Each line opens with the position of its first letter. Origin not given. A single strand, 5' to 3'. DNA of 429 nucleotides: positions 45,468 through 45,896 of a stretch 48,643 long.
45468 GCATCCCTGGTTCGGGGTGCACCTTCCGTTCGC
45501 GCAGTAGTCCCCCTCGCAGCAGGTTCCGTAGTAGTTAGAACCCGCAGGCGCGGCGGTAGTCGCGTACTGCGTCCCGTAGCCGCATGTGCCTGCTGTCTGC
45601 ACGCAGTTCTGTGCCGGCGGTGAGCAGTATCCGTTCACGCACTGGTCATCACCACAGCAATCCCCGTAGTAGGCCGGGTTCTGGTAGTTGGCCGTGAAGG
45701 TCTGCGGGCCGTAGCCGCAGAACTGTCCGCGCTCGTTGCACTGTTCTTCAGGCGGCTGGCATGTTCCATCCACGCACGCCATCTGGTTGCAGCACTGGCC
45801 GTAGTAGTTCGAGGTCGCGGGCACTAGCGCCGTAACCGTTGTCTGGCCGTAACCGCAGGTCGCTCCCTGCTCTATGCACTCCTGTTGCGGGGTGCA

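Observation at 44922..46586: Archaeal secreted protein built from 11 tandem knottin-framework (C-C-CC-C-C) modules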

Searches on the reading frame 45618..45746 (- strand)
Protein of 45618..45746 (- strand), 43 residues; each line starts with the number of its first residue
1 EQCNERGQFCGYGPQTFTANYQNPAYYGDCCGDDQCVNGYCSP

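Call 54: predict_structure(alignment_id=A3)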
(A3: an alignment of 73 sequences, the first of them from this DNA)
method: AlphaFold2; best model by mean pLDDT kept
length: 43 residues; sequences in the alignment: 73
mean_pLDDT: 83.6   pTM: 0.55
mean pLDDT of the five models: 83.6, 83.1, 83.0, 81.3, 81.0
residues with pLDDT >= 90: 23; 70-90: 10; 50-70: 10; < 50: 0
segments of 3 or more residues with pLDDT < 50: none
pLDDT, mean of each block of 10 residues (from residue 1): 87 73 79 93 93
secondary structure, 60 per line:
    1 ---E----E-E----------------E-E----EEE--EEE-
elements in order: E35-37 E40-42

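Call 57: fold_search(model_id=the predicted structure, library=pdb)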
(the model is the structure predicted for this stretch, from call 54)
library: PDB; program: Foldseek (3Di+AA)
matches with E <= 10: 12; with E <= 0.001: 0
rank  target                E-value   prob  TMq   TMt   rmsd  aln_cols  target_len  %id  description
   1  5fzx_MODEL_1_A        3.4e-01  0.82  0.52  0.61   6.4        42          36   28  High resolution solution NMR structure of the spider venom peptide U5- scytotoxin-Sth1a (released 2016-06-08)
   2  3bt4                  2.8e+00  0.25  0.55  0.29   5.8        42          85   17  Crystal Structure Analysis of AmFPI-1, fungal protease inhibitor from Antheraea mylitta (released 2008-12-30)
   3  2mf3_MODEL_1_A        3.0e+00  0.03  0.28  0.27   9.4        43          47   26  SGTX-Sf1a (released 2014-10-15)
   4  2mt7_MODEL_1_A        3.7e+00  0.20  0.49  0.58   3.7        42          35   17  Solution structure of spider-venom peptide Hs1a (released 2015-08-19)
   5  1h59_B                5.3e+00  0.14  0.53  0.51   2.1        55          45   16  Complex of IGFBP-5 with IGF-I (released 2002-05-16)
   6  8ivd_D                6.5e+00  0.18  0.56  0.24   1.8        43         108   26  COMPLEX STRUCTURE OF CD93-IGFBP7 (released 2024-01-17)
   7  8ivd_C                7.0e+00  0.09  0.48  0.21   3.7        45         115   20  COMPLEX STRUCTURE OF CD93-IGFBP7 (released 2024-01-17)
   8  3s2k_C                7.5e+00  0.06  0.48  0.30   5.3        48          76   17  Structural basis of Wnt signaling inhibition by Dickkopf binding to LRP5/6. (released 2011-11-02)
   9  4iov                  8.1e+00  0.01  0.24  0.03  14.0        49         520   22  The structure of AAVrh32.33, a Novel Gene Delivery Vector (released 2014-04-02)
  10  2kyj_MODEL_1_A        8.7e+00  0.12  0.52  0.60   2.0        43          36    9  Structure of the scorpion toxin U1-Liotoxin-Lw1a (released 2011-06-01)
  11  6saa_MODEL_1_A        8.7e+00  0.09  0.49  0.66   3.5        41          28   22  M-TRTX-Preg1a (Poecilotheria regalis) (released 2020-07-22)
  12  1imt_MODEL_1_A        1.0e+01  0.06  0.47  0.28   8.1        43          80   19  MAMBA INTESTINAL TOXIN 1, NMR, 39 STRUCTURES (released 1999-04-20)

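Call 67: search_solved_structures(query=A3, max_evalue=1, show_alignments=2)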
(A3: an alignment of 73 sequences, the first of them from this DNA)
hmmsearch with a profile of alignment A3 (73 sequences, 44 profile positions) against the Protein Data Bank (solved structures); distinct sequences matched with E-value up to 1: 7.
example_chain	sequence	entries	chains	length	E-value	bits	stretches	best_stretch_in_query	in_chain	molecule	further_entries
5fzx_A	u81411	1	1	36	0.029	17.5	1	25-43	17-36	U5-SCYTOTOXIN-STH1A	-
3s3x_D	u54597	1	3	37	0.32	14.2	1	28-38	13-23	Psalmotoxin-1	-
2aja_A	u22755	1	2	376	0.38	13.9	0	7-28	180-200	ankyrin repeat family protein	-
5oll_A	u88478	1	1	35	0.4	13.9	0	26-38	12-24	Gurmarin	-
1c4e_A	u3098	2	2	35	0.49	13.6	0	26-38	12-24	PROTEIN (GURMARIN) | GURMARIN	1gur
1lmm_A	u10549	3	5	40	0.53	13.5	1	28-38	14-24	Psalmotoxin 1 | Pi-theraphotoxin-Pc1a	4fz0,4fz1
2kni_A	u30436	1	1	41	0.99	12.6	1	28-38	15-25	Psalmotoxin-1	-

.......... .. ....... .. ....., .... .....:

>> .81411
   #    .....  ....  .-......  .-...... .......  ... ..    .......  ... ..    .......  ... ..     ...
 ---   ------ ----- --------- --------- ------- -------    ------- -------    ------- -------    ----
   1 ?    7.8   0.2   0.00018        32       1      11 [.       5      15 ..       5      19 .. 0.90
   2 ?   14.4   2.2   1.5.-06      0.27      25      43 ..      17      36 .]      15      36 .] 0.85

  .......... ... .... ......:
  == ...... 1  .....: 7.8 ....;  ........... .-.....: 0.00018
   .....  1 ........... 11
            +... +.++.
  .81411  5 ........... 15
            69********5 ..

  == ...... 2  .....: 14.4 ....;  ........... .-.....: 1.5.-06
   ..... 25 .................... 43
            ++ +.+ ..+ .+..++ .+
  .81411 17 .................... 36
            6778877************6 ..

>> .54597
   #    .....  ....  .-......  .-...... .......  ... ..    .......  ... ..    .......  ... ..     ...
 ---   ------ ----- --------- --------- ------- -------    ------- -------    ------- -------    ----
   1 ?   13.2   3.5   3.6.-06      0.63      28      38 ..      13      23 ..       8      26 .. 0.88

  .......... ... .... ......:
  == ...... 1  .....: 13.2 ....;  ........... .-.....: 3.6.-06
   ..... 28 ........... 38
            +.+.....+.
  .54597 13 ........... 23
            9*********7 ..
